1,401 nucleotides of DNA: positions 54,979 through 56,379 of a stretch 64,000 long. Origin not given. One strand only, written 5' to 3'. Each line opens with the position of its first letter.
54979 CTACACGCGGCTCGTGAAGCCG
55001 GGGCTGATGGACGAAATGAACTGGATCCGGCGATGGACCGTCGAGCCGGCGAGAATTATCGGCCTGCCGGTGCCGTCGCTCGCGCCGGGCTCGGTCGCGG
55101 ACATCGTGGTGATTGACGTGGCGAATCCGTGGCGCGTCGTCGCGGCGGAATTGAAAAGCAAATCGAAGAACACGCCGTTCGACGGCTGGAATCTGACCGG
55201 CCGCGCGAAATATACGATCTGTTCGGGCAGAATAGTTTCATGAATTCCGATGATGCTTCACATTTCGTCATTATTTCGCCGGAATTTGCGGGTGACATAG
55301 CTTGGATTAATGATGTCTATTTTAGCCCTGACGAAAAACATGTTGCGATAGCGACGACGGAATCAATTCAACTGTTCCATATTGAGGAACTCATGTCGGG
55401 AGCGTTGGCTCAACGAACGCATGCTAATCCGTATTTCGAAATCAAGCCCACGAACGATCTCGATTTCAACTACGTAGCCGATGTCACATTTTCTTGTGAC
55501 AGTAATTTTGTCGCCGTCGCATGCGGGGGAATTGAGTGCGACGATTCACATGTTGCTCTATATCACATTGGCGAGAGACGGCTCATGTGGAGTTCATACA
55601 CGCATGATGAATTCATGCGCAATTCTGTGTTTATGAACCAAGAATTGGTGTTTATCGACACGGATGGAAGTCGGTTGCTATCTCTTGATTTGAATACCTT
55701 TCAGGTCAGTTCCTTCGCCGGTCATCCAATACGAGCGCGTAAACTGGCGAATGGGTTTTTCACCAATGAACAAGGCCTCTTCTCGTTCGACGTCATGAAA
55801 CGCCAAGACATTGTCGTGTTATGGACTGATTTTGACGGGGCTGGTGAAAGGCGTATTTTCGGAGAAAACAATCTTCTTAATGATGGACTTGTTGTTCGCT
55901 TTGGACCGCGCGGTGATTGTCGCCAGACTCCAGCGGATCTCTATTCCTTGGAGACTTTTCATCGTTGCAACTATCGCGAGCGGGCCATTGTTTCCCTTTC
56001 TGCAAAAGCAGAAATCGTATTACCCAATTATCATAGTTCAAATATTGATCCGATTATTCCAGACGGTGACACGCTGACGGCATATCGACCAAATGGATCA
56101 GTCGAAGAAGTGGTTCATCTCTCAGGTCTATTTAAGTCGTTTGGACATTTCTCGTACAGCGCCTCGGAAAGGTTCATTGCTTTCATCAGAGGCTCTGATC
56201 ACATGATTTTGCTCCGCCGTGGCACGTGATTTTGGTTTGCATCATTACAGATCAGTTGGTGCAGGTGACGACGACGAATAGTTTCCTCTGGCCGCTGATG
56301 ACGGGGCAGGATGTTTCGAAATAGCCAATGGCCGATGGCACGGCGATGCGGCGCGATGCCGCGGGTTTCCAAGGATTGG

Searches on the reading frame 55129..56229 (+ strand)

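Call 17: search_protein_families(library=pfam, proteins=[window:55129-56229:+])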
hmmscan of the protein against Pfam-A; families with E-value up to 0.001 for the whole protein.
window:55129-56229:+ (366 aa): 1 family
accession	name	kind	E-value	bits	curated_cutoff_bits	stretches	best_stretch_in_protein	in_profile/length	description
PF23414.1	Beta-prop_EML_2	-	0.0001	22.2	90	0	52-136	76-147/266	Echinoderm microtubule-associated protein second beta-propeller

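Call 53: search_protein_families(library=ncbifam, proteins=[window:55129-56229:+], max_evalue=0.01)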
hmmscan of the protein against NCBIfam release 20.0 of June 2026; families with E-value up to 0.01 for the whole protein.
window:55129-56229:+ (366 aa): 0 families
